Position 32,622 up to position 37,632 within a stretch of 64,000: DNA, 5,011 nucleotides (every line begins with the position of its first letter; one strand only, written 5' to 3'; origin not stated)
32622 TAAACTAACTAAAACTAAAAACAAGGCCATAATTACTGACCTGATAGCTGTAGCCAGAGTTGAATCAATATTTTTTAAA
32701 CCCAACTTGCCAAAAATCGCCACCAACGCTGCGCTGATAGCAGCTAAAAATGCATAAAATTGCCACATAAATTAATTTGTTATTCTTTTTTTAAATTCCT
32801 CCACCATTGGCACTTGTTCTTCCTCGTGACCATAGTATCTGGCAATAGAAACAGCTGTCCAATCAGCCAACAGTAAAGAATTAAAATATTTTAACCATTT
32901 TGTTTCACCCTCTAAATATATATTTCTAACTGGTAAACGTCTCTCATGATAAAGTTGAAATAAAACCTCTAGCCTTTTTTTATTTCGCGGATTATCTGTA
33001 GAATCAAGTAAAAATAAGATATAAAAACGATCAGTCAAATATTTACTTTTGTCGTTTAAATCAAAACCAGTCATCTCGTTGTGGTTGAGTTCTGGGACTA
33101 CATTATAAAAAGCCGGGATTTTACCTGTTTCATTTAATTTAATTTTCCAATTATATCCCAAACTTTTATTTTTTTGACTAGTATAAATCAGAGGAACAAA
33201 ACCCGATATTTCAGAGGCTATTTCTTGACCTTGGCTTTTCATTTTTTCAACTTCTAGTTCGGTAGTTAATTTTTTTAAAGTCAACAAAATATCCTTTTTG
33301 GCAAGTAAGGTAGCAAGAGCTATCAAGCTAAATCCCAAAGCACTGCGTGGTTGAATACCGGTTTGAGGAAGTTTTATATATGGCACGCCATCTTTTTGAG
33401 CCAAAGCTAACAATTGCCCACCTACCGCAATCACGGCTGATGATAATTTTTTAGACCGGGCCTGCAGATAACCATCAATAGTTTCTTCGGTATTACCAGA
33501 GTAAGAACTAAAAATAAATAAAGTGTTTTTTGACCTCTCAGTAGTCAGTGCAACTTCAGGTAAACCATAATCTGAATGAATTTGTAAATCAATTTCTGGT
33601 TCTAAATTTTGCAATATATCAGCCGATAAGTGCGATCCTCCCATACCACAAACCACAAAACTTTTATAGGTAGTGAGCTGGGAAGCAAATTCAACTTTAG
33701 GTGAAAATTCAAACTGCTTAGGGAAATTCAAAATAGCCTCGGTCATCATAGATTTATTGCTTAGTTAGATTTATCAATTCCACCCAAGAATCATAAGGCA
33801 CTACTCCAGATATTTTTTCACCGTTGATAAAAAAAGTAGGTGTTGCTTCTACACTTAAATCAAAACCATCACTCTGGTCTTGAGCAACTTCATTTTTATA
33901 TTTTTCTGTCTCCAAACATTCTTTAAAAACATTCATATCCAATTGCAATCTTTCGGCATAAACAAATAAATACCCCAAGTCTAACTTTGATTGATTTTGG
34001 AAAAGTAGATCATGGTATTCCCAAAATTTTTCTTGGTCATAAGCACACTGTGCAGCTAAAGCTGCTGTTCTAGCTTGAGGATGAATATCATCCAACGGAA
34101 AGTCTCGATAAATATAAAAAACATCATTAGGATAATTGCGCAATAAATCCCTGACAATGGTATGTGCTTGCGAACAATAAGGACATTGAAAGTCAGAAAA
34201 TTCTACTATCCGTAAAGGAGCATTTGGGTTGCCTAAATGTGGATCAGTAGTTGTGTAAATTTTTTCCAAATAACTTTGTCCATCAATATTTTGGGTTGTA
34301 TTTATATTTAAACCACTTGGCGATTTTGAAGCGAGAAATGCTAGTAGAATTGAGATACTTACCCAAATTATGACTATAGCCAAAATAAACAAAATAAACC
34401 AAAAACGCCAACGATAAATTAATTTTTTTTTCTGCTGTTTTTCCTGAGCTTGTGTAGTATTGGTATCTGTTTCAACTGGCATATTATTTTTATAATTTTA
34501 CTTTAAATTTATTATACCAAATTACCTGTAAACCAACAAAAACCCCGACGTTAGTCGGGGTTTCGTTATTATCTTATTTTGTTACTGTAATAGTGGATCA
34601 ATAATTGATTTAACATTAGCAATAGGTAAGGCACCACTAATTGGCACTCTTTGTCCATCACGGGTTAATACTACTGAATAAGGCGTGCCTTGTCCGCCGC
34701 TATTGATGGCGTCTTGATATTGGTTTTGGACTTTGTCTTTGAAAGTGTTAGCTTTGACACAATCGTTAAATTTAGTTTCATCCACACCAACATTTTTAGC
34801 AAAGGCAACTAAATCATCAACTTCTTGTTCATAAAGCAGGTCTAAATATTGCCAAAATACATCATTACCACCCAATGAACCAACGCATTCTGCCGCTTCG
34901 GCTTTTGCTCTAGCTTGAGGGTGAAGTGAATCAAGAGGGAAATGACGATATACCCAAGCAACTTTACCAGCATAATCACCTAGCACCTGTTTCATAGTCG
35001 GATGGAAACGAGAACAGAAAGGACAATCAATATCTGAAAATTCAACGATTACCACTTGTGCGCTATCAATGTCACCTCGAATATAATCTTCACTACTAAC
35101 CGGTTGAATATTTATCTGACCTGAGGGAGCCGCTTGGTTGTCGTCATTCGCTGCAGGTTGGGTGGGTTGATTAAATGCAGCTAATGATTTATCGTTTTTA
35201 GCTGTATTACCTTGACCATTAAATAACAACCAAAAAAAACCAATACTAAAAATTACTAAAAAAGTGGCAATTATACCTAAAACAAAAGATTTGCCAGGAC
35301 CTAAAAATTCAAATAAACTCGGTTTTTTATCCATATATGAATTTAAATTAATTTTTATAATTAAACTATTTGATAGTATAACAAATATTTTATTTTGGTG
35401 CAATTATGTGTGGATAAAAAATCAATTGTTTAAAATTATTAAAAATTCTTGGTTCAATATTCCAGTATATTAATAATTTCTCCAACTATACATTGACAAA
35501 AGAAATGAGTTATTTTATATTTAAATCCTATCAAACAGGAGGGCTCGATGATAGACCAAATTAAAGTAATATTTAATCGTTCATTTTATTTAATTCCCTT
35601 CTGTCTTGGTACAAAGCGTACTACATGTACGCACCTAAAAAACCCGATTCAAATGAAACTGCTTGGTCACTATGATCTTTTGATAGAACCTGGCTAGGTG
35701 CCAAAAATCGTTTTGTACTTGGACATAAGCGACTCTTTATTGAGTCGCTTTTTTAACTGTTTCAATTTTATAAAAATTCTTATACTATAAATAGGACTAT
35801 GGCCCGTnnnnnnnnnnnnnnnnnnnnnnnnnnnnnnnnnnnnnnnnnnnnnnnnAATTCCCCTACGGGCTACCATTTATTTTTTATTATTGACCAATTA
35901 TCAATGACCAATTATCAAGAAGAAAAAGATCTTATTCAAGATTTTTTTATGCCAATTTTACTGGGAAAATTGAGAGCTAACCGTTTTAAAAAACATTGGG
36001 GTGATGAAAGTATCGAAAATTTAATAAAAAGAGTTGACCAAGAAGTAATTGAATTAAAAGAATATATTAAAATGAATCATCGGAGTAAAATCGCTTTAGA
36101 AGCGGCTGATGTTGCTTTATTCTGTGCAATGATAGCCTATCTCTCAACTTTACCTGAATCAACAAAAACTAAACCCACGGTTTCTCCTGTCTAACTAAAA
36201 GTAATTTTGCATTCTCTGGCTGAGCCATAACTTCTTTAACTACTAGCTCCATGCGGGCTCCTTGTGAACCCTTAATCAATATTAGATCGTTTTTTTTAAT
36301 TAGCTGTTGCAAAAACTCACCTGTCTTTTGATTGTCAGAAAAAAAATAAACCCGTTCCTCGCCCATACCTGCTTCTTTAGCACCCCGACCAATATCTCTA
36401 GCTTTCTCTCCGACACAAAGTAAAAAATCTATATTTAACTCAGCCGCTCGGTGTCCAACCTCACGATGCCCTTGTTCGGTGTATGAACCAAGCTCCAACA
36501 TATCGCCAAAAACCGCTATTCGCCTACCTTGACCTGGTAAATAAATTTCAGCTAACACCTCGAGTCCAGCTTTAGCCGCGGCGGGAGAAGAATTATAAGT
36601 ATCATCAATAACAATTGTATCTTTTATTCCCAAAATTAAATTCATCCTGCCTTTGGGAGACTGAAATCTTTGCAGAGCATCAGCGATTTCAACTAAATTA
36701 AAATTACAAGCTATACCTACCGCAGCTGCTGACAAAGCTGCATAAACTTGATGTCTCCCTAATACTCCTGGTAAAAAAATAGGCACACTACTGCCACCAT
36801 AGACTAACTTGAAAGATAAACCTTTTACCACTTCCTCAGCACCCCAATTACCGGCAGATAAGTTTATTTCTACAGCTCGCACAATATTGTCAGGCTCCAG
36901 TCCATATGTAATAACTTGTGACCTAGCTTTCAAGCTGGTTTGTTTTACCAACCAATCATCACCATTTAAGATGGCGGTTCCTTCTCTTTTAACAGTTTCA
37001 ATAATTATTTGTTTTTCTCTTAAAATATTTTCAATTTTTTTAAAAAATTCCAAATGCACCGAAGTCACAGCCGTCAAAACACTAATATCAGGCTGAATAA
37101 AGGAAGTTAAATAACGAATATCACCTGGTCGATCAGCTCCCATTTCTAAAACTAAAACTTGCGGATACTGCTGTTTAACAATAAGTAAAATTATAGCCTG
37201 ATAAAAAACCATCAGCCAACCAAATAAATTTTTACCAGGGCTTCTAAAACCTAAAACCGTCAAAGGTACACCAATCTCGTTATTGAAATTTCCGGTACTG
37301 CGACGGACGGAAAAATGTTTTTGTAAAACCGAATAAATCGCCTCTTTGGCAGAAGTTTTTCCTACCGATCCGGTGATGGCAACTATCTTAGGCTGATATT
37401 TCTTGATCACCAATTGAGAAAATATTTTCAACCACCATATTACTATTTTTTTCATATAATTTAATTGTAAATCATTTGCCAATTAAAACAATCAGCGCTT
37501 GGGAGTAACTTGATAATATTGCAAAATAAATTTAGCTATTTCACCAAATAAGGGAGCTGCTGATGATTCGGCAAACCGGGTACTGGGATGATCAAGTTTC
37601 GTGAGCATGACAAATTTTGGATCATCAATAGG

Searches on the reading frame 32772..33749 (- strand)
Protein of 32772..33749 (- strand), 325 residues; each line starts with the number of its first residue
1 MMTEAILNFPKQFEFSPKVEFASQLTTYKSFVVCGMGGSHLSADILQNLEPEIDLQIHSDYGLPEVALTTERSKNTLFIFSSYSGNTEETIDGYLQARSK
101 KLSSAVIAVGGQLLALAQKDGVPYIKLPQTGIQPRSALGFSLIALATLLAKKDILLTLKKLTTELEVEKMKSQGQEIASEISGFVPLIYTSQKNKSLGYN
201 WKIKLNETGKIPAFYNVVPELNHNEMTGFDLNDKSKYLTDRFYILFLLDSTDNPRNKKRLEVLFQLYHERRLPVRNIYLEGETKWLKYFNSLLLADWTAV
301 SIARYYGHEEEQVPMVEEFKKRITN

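Call 85: search_protein_families(library=pfam, proteins=[window:32772-33749:-], max_evalue=0.0001)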
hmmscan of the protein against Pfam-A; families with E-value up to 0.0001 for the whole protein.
window:32772-33749:- (325 aa): 1 family
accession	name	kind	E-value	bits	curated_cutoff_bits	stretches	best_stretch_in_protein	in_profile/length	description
PF10432.14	bact-PGI_C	-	4.3e-35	121.3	24.5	1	172-323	3-151/151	Bacterial phospho-glucose isomerase C-terminal SIS domain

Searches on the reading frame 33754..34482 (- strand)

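Call 85: search_protein_families(library=pfam, proteins=[window:33754-34482:-], max_evalue=0.0001)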
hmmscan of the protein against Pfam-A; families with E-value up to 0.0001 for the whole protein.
window:33754-34482:- (242 aa): 2 families
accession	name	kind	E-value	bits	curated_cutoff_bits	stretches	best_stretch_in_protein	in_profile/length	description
PF13462.12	Thioredoxin_4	-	1.3e-32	113.7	23.2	1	78-238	3-164/165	Thioredoxin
PF01323.26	DSBA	-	6.2e-19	69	25.6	1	92-235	2-188/191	DSBA-like thioredoxin domain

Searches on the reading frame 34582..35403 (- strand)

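Call 85: search_protein_families(library=pfam, proteins=[window:34582-35403:-], max_evalue=0.0001)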
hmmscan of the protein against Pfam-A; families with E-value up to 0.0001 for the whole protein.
window:34582-35403:- (273 aa): 3 families
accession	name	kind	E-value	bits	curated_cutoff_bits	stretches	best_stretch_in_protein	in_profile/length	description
PF13462.12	Thioredoxin_4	-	3.1e-18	67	23.2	1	114-241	12-141/165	Thioredoxin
PF01323.26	DSBA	-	1.1e-13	51.8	25.6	2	195-268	122-190/191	DSBA-like thioredoxin domain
PF13098.12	Thioredoxin_2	-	1.9e-05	25.4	27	0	116-242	6-78/104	Thioredoxin-like domain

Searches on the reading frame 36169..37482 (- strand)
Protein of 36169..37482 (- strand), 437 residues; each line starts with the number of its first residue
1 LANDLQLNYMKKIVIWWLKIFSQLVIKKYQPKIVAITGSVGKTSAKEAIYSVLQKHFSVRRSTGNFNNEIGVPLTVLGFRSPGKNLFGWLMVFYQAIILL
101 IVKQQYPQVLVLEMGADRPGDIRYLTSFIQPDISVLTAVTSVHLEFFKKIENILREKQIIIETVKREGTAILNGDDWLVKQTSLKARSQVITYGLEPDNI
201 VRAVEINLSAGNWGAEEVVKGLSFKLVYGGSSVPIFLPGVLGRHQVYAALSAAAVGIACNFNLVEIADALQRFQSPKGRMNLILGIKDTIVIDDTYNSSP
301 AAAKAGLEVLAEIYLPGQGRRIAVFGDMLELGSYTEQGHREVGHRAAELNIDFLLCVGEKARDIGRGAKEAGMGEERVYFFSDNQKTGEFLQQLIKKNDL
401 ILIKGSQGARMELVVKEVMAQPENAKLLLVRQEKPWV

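Call 85: search_protein_families(library=pfam, proteins=[window:36169-37482:-], max_evalue=0.0001)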
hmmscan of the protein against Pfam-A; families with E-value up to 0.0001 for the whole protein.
window:36169-37482:- (437 aa): 2 families
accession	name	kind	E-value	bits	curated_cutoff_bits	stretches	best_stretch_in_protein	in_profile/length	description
PF08245.18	Mur_ligase_M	-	1.8e-30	106.9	24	2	102-255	52-199/200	Mur ligase middle domain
PF02875.26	Mur_ligase_C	-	7.2e-21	75.8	28.4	1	278-406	1-126/127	Mur ligase, glutamate ligase domain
